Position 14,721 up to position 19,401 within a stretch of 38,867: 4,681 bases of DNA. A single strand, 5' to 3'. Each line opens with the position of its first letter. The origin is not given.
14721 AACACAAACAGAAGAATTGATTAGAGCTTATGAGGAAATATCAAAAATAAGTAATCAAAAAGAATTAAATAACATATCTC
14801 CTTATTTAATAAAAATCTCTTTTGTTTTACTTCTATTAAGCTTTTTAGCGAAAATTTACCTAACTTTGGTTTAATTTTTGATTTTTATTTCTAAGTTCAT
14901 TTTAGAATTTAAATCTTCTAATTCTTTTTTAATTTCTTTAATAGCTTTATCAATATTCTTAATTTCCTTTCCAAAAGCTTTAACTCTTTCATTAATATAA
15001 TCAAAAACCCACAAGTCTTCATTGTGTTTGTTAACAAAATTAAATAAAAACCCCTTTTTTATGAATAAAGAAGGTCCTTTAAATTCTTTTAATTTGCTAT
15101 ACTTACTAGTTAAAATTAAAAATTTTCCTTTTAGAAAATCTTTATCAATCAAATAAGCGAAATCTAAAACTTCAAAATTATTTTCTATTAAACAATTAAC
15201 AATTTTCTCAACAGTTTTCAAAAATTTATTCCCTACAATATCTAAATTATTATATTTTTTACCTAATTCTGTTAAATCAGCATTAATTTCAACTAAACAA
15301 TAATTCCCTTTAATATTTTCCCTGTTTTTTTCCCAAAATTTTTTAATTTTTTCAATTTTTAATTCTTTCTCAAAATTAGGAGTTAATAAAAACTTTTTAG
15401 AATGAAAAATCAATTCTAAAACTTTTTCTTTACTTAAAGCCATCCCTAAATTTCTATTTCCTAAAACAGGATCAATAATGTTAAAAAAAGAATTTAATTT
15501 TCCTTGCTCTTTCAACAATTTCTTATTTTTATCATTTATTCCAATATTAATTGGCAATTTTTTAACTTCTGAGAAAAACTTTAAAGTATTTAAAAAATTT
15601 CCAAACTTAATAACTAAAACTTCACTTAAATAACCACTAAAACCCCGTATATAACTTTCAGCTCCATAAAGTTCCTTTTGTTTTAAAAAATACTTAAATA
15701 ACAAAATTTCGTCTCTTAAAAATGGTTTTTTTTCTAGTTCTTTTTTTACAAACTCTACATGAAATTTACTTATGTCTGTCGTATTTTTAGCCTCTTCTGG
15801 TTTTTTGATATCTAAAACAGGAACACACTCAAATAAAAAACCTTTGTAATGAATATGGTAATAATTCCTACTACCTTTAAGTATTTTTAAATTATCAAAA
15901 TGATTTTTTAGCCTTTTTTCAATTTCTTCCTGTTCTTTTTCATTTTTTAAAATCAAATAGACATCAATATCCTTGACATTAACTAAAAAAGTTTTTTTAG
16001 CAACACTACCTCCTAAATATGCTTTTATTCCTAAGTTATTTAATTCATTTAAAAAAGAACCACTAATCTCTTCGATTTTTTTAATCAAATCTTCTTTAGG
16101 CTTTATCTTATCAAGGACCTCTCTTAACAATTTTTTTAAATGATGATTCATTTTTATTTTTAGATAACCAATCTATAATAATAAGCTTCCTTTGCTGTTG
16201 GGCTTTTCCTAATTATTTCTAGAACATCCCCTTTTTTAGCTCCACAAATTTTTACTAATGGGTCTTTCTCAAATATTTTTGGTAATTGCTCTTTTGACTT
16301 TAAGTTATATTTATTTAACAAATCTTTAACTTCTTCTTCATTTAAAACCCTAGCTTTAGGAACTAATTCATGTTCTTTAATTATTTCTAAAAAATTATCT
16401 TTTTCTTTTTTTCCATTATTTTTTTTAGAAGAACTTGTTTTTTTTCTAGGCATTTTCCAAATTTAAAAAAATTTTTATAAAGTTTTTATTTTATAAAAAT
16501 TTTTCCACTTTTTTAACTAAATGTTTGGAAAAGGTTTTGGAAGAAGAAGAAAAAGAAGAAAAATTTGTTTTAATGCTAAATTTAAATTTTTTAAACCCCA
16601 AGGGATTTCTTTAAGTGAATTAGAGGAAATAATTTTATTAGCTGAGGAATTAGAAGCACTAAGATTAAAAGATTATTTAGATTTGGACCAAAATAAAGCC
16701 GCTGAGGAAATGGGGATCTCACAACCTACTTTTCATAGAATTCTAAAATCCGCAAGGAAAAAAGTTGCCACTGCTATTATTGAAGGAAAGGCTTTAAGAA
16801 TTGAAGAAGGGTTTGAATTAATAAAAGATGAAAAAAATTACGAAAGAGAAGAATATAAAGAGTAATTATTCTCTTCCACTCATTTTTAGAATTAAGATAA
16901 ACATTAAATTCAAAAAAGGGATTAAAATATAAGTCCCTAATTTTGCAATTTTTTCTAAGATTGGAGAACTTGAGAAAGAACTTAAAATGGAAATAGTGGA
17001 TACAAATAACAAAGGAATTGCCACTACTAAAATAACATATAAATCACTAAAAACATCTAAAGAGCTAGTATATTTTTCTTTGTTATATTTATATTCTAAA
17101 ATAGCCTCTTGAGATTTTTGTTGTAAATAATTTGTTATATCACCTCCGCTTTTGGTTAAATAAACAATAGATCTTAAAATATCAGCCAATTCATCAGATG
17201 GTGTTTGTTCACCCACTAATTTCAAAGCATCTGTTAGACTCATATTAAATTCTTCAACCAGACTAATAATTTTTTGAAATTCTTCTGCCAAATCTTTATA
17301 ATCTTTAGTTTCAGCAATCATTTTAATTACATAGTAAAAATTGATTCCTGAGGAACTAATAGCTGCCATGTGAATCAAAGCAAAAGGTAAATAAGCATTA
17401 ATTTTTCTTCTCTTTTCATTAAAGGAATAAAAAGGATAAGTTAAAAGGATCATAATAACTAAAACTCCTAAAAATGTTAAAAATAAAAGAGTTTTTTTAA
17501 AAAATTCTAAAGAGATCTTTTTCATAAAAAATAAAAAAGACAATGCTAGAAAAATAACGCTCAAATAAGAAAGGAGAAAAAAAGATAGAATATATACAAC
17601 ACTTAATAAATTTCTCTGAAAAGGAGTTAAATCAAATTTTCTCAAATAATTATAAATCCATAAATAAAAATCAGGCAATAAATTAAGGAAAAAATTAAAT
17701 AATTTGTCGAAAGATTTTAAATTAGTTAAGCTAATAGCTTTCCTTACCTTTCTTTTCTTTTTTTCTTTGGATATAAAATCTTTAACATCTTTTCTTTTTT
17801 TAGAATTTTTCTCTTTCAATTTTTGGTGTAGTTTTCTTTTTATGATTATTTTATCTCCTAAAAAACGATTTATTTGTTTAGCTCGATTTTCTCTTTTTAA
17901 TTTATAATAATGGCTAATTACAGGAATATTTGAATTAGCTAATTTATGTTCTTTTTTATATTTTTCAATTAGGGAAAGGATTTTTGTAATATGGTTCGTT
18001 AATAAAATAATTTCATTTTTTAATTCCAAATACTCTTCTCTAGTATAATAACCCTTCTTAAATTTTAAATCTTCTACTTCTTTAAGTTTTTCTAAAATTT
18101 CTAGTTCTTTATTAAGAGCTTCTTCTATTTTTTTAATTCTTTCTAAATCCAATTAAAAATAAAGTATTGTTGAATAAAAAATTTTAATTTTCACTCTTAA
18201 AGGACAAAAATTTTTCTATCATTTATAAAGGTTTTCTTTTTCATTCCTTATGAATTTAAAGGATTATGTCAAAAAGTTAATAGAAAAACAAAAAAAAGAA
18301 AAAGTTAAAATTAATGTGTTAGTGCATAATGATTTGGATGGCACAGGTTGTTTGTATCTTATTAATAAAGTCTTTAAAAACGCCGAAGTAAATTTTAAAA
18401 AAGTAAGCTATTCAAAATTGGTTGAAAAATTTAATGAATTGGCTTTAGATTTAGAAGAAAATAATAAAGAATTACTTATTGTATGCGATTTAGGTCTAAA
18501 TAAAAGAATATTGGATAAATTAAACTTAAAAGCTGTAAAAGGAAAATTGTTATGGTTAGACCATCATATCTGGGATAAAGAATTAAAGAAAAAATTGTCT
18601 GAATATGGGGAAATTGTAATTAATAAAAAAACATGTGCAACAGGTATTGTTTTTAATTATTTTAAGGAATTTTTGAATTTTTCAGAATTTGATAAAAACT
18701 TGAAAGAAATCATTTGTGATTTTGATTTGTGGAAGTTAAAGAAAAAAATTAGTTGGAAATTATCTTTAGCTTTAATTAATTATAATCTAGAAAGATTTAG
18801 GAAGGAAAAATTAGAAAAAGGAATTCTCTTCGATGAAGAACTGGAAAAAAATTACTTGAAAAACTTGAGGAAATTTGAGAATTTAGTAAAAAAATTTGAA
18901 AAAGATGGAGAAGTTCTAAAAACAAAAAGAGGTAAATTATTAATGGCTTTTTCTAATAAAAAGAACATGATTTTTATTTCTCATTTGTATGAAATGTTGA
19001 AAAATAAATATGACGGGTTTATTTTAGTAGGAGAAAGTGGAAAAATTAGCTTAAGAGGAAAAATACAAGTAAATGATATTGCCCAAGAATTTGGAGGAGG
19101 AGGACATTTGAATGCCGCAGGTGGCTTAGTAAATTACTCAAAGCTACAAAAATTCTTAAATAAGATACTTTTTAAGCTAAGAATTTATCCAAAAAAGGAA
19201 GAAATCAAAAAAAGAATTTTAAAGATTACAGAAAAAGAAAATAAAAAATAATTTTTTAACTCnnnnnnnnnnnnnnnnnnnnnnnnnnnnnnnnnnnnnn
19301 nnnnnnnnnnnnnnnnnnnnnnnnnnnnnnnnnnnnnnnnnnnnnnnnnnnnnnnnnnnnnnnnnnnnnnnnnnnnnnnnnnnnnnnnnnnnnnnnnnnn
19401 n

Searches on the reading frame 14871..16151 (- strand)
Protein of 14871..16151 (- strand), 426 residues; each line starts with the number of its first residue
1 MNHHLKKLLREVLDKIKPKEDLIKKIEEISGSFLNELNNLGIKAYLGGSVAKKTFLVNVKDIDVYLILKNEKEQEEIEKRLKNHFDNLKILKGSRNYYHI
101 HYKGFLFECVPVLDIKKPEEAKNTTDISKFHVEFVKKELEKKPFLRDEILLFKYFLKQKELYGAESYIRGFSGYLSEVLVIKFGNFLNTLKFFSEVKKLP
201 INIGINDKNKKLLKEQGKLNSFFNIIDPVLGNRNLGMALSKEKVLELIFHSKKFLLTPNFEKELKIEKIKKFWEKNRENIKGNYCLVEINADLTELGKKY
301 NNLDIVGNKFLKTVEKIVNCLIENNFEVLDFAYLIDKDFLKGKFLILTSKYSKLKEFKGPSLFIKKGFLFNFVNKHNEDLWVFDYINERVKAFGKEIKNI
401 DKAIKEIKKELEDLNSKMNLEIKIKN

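Call 12: search_protein_families(library=pfam, proteins=[window:14871-16151:-], max_evalue=0.001)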
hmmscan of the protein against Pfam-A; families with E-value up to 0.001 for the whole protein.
window:14871-16151:- (426 aa): 1 family
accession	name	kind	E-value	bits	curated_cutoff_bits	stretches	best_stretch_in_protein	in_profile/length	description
PF09249.16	tRNA_NucTransf2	-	1.3e-25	90.2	27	1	147-260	1-109/113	tRNA nucleotidyltransferase, second domain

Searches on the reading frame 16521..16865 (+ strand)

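Call 91: search_protein_families(library=pfam, proteins=[window:16521-16865:+], max_evalue=0.001)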
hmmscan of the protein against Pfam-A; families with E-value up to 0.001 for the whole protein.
window:16521-16865:+ (114 aa): 4 families
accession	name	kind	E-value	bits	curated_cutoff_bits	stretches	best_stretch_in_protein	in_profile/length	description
PF02001.22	DUF134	-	9.7e-28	97.1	27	1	7-97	5-93/98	Protein of unknown function DUF134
PF20432.4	Xre-like-HTH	-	5.5e-05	23.8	25.8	1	46-80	15-48/63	Antitoxin Xre-like helix-turn-helix domain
PF04967.18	HTH_10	-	6.5e-05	23.1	23.1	1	61-83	30-52/53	HTH DNA binding domain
PF08281.18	Sigma70_r4_2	-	0.00052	20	25.7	1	42-81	14-53/54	Sigma-70, region 4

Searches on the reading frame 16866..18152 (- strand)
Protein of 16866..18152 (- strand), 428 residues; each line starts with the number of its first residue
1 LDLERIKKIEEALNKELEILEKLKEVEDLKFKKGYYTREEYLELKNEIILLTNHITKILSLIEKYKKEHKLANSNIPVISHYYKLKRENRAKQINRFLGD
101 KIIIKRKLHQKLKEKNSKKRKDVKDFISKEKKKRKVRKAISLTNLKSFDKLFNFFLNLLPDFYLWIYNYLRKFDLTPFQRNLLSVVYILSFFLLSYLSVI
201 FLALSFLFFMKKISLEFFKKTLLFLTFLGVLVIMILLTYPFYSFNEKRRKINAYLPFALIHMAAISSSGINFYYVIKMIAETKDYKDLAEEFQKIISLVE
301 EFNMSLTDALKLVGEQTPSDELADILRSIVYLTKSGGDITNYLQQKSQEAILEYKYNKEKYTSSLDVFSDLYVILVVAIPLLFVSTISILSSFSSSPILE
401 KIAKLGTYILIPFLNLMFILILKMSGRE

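Call 12: search_protein_families(library=pfam, proteins=[window:16866-18152:-], max_evalue=0.001)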
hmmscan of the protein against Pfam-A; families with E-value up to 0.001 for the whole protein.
window:16866-18152:- (428 aa): 1 family
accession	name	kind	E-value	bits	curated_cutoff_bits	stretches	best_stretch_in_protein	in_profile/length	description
PF00482.28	T2SSF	-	5.7e-16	59.1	25.2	1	259-384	2-122/125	Type II secretion system (T2SS), protein F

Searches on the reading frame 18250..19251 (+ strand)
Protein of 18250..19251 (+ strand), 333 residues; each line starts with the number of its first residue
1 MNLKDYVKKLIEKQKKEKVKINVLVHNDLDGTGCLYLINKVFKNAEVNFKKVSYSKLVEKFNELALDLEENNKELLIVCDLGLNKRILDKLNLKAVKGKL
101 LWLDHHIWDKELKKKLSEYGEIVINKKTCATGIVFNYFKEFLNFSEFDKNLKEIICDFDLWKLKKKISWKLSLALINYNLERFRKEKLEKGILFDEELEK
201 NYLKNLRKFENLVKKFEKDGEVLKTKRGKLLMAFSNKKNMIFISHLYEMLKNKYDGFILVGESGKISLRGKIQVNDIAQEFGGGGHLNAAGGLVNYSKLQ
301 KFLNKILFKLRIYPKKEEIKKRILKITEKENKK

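Call 12: search_protein_families(library=pfam, proteins=[window:18250-19251:+], max_evalue=0.001)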
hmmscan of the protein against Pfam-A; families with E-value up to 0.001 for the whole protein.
window:18250-19251:+ (333 aa): 1 family
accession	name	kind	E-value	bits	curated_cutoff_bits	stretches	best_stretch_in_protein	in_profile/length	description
PF02272.25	DHHA1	-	9.9e-08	32.8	25.9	1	231-306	5-96/102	DHHA1 domain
